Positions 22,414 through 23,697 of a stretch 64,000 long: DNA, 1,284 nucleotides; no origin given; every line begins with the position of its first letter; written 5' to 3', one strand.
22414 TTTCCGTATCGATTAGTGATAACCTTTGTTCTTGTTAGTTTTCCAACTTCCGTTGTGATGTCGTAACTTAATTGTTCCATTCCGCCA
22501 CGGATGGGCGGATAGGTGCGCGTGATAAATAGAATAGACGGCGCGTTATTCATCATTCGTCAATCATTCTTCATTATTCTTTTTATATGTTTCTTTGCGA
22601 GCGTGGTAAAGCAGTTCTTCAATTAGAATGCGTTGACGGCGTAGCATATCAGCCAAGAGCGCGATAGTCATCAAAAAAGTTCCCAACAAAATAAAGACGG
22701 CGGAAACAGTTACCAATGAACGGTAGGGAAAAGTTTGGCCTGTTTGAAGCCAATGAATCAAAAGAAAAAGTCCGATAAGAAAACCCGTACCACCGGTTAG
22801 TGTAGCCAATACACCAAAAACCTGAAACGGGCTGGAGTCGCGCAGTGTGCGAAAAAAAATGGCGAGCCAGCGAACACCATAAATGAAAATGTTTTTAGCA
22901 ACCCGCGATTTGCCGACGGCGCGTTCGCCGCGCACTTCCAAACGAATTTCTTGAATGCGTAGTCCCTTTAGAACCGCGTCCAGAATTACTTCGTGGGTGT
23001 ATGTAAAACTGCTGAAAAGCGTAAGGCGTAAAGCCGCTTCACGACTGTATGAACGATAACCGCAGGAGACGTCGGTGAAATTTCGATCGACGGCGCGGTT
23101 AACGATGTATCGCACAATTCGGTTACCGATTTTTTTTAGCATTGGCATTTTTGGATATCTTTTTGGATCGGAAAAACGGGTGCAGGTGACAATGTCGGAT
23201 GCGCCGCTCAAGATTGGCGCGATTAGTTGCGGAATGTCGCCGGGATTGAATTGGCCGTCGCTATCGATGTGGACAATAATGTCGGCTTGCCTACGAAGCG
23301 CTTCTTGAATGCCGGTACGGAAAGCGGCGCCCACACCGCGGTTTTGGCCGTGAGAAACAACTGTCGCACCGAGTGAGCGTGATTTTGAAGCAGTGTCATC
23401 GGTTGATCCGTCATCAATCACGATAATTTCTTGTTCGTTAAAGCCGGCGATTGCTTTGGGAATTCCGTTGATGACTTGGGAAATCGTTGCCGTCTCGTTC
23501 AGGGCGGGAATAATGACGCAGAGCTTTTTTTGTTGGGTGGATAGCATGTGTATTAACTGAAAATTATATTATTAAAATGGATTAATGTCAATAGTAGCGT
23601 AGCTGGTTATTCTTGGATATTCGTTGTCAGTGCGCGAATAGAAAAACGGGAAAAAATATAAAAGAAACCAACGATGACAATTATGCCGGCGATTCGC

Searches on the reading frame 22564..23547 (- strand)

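Call 62: search_protein_families(library=pfam, proteins=[window:22564-23547:-], max_evalue=0.00001)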
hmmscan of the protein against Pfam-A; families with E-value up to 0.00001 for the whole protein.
window:22564-23547:- (327 aa): 1 family
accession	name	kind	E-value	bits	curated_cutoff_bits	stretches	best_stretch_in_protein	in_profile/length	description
PF00535.33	Glycos_transf_2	-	3.6e-25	89.3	23.3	1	10-172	1-164/168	Glycosyl transferase family 2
